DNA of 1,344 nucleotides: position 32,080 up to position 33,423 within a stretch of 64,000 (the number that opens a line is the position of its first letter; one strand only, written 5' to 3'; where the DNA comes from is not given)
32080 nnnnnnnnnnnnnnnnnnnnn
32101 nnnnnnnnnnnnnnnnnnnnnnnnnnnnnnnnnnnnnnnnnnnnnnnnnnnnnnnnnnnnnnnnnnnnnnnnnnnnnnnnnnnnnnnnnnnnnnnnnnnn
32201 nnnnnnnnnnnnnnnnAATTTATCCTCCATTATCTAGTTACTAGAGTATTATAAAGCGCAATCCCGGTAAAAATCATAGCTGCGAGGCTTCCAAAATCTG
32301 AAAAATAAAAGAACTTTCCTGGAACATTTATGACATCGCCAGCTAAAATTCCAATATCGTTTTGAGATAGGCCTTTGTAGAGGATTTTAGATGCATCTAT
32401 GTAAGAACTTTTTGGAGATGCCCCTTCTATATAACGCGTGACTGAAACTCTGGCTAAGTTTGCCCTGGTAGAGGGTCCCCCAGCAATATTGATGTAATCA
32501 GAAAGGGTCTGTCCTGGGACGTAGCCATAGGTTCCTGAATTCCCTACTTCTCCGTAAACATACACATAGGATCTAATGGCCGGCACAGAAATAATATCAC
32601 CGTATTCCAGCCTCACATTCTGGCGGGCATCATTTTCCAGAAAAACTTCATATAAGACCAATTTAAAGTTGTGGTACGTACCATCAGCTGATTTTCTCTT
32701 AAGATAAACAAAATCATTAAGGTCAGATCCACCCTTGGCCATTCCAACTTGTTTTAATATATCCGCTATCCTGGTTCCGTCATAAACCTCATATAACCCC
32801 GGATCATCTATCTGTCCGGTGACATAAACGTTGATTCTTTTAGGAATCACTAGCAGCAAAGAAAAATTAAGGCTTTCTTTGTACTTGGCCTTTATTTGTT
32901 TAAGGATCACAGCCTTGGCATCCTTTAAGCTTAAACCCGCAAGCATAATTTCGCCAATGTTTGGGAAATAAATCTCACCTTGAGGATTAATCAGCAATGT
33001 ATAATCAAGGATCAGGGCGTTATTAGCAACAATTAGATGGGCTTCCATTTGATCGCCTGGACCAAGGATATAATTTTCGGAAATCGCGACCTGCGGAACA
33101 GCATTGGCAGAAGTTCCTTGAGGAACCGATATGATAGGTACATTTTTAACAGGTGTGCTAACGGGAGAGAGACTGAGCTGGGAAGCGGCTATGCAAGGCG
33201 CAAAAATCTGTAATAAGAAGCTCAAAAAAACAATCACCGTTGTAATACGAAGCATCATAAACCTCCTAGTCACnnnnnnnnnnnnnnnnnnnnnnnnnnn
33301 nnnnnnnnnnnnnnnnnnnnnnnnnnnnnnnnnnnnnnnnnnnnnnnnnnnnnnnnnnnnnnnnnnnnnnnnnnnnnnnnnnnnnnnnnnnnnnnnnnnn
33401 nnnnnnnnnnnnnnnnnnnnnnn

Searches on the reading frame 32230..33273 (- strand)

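Call 49: search_protein_families(library=pfam, proteins=[window:32230-33273:-], max_evalue=0.00001)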
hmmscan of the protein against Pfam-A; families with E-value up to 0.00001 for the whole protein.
window:32230-33273:- (347 aa): 3 families
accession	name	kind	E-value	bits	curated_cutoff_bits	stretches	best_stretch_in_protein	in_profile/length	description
PF10531.15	SLBB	-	6.6e-16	58.3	27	1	236-281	1-46/55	SLBB domain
PF22461.2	SLBB_2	-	2.9e-15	56.6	27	1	237-317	3-79/79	SLBB domain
PF02563.21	Poly_export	-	1.4e-10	41.6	28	1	65-132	4-67/77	Polysaccharide biosynthesis/export protein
